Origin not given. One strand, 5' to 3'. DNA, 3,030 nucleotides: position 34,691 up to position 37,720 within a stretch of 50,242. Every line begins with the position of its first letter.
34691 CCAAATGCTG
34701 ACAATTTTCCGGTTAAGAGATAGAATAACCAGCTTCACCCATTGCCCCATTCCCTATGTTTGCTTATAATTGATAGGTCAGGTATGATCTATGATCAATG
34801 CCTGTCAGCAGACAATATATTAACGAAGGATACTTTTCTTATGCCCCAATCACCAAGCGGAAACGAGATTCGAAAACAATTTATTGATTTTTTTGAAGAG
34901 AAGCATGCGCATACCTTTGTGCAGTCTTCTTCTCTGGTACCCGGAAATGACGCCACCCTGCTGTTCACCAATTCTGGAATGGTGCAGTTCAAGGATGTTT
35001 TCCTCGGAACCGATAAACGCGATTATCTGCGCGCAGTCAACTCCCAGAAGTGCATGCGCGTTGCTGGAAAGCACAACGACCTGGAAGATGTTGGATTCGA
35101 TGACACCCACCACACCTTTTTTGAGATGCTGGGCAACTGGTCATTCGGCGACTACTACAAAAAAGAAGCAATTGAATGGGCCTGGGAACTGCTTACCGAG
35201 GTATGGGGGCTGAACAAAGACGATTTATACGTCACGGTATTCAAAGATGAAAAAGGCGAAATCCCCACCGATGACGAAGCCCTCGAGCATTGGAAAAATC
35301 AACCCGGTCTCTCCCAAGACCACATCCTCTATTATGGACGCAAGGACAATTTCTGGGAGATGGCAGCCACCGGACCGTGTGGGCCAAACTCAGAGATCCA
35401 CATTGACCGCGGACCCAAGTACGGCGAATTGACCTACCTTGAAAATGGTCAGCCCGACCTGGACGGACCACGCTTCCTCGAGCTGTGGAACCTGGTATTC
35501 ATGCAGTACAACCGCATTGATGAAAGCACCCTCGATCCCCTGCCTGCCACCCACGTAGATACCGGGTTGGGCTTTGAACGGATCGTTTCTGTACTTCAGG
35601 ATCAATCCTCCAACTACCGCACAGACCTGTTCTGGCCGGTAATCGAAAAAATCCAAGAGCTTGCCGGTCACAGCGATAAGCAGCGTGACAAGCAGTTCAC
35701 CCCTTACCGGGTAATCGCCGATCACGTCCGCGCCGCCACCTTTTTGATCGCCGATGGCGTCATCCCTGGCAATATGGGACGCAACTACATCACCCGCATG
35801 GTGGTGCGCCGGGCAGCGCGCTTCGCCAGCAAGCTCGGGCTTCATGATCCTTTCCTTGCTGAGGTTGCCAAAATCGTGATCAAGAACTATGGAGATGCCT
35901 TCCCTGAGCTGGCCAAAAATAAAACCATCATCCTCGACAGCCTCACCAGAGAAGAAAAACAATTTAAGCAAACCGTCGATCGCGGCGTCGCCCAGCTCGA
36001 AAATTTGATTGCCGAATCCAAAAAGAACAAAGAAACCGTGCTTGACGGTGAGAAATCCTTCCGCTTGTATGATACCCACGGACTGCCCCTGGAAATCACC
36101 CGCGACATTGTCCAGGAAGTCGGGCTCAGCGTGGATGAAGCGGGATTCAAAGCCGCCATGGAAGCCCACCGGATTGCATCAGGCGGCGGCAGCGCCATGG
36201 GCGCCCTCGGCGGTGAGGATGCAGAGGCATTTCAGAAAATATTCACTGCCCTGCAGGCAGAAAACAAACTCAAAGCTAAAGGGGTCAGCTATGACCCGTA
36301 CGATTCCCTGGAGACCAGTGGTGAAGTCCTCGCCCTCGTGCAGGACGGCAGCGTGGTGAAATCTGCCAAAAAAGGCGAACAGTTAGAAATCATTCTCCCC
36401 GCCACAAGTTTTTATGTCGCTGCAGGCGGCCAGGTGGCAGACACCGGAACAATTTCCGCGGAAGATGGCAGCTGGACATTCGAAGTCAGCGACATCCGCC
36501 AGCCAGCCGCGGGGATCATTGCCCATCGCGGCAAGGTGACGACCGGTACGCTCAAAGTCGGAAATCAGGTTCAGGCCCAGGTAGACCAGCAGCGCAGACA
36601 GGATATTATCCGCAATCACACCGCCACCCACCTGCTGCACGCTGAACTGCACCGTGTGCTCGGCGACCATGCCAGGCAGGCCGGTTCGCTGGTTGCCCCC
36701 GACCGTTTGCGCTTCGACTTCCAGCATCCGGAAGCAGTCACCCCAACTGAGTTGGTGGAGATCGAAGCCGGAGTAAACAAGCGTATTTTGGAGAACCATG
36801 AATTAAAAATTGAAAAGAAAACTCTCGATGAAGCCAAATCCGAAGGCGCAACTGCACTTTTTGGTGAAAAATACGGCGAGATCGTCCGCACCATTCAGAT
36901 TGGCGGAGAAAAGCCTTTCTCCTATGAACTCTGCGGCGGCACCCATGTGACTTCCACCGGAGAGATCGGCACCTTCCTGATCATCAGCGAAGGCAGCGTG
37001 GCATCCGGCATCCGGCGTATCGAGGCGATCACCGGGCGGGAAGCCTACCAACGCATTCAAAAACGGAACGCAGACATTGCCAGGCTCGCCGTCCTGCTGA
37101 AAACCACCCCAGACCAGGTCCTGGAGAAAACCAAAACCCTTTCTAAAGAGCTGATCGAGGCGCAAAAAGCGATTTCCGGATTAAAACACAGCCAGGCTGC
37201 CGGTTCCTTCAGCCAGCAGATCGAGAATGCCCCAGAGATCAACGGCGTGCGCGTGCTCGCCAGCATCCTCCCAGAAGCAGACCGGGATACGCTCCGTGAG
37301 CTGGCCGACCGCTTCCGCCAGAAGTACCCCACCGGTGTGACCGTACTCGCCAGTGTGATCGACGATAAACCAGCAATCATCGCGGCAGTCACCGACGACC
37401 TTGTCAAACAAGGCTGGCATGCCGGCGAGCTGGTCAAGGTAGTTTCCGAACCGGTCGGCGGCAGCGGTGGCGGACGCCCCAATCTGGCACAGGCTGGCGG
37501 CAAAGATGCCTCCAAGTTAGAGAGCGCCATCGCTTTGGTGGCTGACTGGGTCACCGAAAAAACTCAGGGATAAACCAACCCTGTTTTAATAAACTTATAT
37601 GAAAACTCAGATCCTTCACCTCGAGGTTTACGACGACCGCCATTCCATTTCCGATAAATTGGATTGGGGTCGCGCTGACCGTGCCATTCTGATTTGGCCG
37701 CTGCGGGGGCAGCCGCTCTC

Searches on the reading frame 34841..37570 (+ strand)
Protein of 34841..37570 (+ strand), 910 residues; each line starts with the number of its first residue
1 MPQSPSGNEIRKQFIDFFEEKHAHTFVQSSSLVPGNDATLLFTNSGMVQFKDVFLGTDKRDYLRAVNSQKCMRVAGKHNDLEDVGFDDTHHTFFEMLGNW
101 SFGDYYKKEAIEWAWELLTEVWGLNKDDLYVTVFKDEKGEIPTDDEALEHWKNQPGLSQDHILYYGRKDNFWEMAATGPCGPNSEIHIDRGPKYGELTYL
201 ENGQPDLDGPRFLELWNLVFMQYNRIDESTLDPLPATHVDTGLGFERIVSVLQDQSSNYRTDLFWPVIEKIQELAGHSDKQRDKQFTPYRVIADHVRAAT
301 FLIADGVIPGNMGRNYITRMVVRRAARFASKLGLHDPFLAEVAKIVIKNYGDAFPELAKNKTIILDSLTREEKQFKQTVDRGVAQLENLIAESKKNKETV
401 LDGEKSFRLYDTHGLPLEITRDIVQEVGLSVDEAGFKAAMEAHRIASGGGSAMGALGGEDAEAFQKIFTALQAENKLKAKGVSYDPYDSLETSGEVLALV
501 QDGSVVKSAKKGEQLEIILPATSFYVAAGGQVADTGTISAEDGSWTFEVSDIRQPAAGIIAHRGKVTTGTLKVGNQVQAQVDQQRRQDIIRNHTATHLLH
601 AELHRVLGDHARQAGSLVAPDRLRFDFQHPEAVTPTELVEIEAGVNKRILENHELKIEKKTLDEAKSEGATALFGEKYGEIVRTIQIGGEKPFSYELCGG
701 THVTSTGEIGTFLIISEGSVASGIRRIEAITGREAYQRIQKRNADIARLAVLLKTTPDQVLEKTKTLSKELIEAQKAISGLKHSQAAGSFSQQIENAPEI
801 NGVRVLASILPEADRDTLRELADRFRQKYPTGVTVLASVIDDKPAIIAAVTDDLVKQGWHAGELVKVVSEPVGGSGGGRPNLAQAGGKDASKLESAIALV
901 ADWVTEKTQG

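Call 68: find_related_loci(query=window:34841-37570:+, collection=genome_contigs, flank=10000)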
Query window:34841-37570:+ (910 aa) in genome_contigs; peptide patterns used: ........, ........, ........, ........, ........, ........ (x = any residue, [..] = any of these).
599 stretches matched a pattern (row limit reached: there are more); 535 encode a relative of the query (tblastn E <= 1e-3); the best 80 are kept; 80 distinct loci.
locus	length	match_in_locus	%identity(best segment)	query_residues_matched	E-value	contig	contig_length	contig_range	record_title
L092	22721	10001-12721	72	1-907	0e+0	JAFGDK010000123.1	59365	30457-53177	MAG: Anaerolineales bacterium isolate Zod_Metabat.1173 k87_13876721, whole genome shotgun sequence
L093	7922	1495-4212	70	1-906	0e+0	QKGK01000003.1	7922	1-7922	MAG: Chloroflexi bacterium isolate SZUA-526 scaffold_37508, whole genome shotgun sequence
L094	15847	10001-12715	70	1-907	0e+0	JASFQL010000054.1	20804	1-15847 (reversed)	MAG: Anaerolineales bacterium isolate D0819S20remetaG_Bin_326 D0819S20remetaG_FD_scaffold_309_c1, whole genome shotgun s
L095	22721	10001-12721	70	1-907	0e+0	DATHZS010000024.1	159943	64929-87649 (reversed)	MAG TPA_asm: Anaerolineales bacterium isolate SMAG_U16244 k141_312373, whole genome shotgun sequence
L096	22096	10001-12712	69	1-904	0e+0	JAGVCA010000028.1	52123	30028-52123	MAG: Anaerolineales bacterium isolate DeMMO6_45 c_000000049861, whole genome shotgun sequence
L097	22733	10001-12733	67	1-910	0e+0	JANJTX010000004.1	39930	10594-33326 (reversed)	MAG: Anaerolineales bacterium isolate RX2_metabat.bin.65 RX2_k141_736764, whole genome shotgun sequence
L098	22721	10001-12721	66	1-907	0e+0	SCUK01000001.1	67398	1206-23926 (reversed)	MAG: Anaerolineae bacterium isolate FW602_bin.38 FW602_bin.38-4224, whole genome shotgun sequence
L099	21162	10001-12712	66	1-906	0e+0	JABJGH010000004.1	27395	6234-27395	MAG: Chloroflexi bacterium isolate SI074_bin144 k141_2539380, whole genome shotgun sequence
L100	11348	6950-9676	65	1-907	0e+0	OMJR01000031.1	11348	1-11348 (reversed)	Anaerolineaceae bacterium isolate AM_2104 genome assembly, contig: k99_117407, whole genome shotgun sequence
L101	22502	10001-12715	63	1-907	0e+0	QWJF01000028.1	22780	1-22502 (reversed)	MAG: Chloroflexi bacterium isolate Casp150-chloro-G5 cas150-G5-c28, whole genome shotgun sequence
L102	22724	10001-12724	63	1-907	0e+0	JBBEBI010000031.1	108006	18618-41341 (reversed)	MAG: Anaerolineales bacterium isolate LejiaF_58_21 Lejia_F_303_length_108006_cov_12, whole genome shotgun sequence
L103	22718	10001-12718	63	1-907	0e+0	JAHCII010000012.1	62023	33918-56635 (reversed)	MAG: Anaerolineales bacterium isolate TGS_CHL2 CHL2_12, whole genome shotgun sequence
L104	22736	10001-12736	63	1-907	0e+0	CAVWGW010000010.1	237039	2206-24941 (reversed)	MAG: uncultured Chloroflexia bacterium isolate MFD04716.bin.3.335 genome assembly, contig: contig_33586, whole genome sh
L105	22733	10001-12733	62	1-909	0e+0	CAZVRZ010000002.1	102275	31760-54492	MAG TPA_asm: uncultured Anaerolineaceae bacterium isolate SRP192927_co7_37 genome assembly, contig: NODE_216_length_1022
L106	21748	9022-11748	62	1-907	0e+0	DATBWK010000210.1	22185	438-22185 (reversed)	MAG TPA_asm: Bellilinea sp. isolate SMAG_U7539 k141_482759, whole genome shotgun sequence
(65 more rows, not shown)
